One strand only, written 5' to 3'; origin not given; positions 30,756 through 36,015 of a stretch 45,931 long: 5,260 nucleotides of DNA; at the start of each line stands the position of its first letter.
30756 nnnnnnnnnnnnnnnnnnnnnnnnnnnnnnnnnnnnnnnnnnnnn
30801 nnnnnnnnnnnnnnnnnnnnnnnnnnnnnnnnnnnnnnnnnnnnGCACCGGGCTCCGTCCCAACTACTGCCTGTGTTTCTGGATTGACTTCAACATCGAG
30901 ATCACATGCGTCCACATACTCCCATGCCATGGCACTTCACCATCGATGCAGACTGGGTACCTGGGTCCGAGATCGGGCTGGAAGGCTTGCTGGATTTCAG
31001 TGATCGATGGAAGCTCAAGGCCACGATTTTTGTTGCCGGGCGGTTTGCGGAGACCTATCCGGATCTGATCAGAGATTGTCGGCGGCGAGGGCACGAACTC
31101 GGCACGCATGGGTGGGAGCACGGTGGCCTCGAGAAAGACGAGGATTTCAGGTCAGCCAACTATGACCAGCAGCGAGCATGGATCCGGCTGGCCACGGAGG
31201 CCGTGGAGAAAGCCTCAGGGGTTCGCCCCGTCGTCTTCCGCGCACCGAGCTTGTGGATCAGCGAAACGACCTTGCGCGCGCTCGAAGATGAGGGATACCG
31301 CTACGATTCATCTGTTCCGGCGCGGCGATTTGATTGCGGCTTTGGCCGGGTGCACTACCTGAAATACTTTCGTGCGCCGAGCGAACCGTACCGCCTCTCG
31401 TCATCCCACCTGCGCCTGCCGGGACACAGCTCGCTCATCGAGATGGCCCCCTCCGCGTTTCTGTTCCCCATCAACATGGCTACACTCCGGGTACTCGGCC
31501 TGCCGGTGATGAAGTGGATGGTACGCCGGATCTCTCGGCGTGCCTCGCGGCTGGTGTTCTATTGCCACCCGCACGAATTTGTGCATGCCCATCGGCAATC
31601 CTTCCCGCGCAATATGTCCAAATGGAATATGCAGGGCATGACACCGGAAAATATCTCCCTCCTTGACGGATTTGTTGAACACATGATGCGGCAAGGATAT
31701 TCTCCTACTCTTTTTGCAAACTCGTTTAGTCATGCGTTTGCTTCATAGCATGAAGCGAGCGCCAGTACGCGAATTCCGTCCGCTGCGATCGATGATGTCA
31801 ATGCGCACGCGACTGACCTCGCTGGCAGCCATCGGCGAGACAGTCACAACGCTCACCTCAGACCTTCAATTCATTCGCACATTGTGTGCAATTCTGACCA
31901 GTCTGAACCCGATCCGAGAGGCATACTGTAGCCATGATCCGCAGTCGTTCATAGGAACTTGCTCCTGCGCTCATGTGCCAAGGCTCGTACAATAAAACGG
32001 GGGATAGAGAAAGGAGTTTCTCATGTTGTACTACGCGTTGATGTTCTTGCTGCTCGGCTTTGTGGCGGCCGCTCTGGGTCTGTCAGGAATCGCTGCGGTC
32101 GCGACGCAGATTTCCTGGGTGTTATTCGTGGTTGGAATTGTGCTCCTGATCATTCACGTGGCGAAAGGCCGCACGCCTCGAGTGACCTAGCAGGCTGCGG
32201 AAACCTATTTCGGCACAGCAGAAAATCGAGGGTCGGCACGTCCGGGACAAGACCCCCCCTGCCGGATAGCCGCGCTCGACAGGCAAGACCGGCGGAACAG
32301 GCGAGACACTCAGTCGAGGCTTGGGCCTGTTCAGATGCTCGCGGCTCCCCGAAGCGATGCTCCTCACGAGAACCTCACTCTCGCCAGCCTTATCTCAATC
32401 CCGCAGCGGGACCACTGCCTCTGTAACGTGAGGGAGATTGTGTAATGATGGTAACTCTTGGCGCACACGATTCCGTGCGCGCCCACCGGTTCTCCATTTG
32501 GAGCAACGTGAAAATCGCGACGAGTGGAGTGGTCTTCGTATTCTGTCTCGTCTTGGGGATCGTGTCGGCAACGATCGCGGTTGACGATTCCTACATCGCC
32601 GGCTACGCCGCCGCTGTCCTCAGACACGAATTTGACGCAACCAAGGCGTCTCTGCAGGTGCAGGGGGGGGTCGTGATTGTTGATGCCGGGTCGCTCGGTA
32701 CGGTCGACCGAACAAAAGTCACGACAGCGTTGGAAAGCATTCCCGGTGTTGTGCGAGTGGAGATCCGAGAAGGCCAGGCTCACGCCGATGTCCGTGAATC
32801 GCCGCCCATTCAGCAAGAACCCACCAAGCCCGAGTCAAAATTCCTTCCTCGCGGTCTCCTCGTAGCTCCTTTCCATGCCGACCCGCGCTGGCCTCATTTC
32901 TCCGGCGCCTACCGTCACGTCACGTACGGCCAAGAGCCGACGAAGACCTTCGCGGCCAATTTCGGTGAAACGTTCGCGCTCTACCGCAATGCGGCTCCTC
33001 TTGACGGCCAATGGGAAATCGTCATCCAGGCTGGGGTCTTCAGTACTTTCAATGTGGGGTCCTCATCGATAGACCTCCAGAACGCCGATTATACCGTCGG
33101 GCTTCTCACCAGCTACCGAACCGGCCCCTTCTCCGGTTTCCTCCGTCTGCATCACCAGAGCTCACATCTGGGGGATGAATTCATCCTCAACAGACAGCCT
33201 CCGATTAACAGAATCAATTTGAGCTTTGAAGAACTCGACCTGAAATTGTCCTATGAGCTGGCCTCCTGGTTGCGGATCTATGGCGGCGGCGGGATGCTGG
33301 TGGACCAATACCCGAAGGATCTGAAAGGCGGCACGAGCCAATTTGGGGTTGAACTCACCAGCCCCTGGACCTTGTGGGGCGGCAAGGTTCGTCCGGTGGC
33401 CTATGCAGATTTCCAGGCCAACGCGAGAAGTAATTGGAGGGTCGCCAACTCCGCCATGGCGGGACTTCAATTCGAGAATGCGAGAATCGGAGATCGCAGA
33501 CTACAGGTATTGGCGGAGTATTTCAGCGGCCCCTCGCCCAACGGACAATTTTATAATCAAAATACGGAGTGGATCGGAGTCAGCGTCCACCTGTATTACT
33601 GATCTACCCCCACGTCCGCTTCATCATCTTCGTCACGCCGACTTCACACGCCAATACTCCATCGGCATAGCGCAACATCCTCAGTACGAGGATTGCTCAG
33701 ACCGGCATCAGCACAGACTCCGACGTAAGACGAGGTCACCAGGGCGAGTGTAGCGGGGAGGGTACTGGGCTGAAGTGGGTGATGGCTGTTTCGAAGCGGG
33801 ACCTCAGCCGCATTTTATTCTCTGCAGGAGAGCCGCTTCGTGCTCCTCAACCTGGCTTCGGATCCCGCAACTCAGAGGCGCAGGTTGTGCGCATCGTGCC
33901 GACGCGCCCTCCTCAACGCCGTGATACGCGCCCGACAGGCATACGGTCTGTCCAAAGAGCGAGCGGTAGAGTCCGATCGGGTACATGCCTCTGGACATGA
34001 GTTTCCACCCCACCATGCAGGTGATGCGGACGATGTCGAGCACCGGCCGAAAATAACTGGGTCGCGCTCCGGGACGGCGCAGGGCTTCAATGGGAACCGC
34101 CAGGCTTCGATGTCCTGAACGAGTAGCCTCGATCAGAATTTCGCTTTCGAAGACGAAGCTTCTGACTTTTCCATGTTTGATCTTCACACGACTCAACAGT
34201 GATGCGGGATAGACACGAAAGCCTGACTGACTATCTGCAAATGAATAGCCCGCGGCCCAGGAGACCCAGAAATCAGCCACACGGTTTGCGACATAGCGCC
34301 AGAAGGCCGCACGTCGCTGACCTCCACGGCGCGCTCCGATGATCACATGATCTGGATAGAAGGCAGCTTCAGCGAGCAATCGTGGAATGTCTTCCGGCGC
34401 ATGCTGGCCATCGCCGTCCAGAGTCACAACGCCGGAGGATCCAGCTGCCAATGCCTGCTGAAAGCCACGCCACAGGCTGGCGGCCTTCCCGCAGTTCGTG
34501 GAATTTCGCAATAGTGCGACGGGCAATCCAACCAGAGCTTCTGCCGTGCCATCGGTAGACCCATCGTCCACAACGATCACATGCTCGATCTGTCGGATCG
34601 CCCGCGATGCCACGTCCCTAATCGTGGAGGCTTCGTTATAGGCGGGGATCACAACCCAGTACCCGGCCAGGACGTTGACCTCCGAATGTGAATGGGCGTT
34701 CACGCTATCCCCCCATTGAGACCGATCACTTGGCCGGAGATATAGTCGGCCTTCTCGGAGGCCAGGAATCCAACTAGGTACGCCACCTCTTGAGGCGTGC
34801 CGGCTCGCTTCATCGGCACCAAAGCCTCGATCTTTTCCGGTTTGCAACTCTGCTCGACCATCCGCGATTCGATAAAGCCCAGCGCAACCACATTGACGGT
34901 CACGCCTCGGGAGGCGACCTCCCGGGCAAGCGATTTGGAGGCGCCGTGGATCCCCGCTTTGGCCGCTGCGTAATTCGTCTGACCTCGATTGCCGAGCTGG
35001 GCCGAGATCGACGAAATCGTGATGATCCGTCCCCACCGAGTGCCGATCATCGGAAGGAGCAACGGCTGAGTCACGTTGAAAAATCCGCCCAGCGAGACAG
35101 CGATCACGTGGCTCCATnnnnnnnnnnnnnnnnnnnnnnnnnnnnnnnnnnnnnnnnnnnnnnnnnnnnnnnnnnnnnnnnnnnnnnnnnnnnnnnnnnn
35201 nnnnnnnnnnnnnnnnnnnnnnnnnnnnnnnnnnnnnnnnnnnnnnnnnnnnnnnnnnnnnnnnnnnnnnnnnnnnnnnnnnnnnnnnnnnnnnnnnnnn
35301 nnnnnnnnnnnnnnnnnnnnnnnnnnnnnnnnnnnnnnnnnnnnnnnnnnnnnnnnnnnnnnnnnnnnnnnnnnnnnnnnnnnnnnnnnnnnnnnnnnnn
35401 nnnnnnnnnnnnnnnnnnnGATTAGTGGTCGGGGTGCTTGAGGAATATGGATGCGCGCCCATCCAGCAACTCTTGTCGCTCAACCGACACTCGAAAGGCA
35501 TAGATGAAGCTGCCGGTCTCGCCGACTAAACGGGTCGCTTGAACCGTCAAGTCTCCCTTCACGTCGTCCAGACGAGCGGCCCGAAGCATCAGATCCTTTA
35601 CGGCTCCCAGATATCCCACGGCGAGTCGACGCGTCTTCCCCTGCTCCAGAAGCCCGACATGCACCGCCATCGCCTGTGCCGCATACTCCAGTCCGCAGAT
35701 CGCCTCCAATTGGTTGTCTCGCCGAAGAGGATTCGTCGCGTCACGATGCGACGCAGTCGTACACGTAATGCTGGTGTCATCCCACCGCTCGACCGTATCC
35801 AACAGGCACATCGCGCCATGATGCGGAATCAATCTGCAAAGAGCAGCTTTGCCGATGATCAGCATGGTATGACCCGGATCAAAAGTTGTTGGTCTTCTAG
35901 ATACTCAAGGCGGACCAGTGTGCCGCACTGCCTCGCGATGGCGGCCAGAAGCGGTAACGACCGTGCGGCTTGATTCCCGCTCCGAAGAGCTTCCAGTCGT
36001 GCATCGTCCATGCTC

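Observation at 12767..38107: Thirteen dispersed copies of a near-invariant 18-19 bp element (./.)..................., phased to a -10-like hexamer: candidate class-II Crp/Fnr-type stress promoter family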

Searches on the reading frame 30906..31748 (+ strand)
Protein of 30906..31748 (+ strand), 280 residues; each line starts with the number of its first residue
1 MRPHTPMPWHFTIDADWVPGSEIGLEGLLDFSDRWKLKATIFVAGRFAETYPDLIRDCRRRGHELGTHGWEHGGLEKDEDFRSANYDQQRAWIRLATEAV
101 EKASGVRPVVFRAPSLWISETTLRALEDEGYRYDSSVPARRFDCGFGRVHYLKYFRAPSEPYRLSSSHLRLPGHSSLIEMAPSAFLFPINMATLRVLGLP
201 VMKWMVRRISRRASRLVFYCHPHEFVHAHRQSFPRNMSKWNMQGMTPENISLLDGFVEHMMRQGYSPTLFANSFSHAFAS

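Call 18: search_protein_families(library=pfam, proteins=[window:30906-31748:+], max_evalue=0.001)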
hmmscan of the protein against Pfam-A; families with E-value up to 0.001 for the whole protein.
window:30906-31748:+ (280 aa): 3 families
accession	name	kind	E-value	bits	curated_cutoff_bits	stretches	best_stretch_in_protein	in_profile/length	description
PF01522.26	Polysacc_deac_1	-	2.7e-19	69.8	23.1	1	12-133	12-123/124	Polysaccharide deacetylase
PF10096.14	DUF2334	-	3.2e-08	33.8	26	1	53-132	57-141/203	Uncharacterized protein conserved in bacteria (DUF2334)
PF11959.13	DUF3473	-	7.2e-06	26.4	29.6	1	193-230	52-90/130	Domain of unknown function (DUF3473)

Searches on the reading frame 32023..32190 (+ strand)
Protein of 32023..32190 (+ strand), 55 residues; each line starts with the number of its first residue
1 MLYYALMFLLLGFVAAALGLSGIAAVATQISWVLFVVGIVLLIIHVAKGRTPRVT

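Call 7: search_protein_families(library=pfam, proteins=[window:32023-32190:+], max_evalue=0.01)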
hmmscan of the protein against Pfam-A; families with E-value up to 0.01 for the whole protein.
window:32023-32190:+ (55 aa): 1 family
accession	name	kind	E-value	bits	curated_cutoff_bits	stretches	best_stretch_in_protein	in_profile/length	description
PF07043.18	DUF1328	-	1.5e-08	35.3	27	1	6-44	1-39/39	Protein of unknown function (DUF1328)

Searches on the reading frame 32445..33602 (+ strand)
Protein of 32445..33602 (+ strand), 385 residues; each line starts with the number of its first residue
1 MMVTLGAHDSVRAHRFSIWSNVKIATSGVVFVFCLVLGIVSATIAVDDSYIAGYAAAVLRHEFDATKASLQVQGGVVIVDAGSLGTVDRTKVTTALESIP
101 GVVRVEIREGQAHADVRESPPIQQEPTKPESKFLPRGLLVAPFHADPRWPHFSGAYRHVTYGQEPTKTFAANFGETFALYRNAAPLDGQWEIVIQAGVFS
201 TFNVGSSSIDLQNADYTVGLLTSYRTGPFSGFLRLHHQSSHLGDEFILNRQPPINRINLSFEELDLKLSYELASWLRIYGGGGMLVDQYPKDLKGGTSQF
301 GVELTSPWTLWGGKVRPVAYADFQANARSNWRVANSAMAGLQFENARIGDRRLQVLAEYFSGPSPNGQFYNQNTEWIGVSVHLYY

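Call 18: search_protein_families(library=pfam, proteins=[window:32445-33602:+], max_evalue=0.001)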
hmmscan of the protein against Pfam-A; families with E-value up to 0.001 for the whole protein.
window:32445-33602:+ (385 aa): 1 family
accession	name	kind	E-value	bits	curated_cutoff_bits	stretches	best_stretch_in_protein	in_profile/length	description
PF06727.17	DUF1207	-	8.5e-84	281.9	22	1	66-384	5-341/342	Protein of unknown function (DUF1207)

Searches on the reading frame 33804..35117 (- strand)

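Call 18: search_protein_families(library=pfam, proteins=[window:33804-35117:-], max_evalue=0.001)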
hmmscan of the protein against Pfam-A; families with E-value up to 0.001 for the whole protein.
window:33804-35117:- (437 aa): 1 family
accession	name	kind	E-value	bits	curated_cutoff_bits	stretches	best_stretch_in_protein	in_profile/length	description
PF00535.33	Glycos_transf_2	-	6.3e-23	82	23.3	1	155-281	2-132/168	Glycosyl transferase family 2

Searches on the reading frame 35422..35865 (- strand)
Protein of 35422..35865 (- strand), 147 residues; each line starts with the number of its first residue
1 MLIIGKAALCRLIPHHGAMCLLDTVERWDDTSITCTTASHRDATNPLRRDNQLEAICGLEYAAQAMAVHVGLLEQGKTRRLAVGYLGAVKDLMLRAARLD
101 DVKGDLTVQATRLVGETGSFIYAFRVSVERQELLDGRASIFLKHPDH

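Call 19: search_protein_families(library=pfam, proteins=[window:35422-35865:-], max_evalue=0.001)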
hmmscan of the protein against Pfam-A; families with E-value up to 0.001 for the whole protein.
window:35422-35865:- (147 aa): 1 family
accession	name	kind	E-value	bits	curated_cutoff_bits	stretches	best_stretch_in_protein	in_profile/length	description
PF22817.2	ApeP-like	-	0.00061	19.9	27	1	12-81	10-83/158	ApeP dehydratase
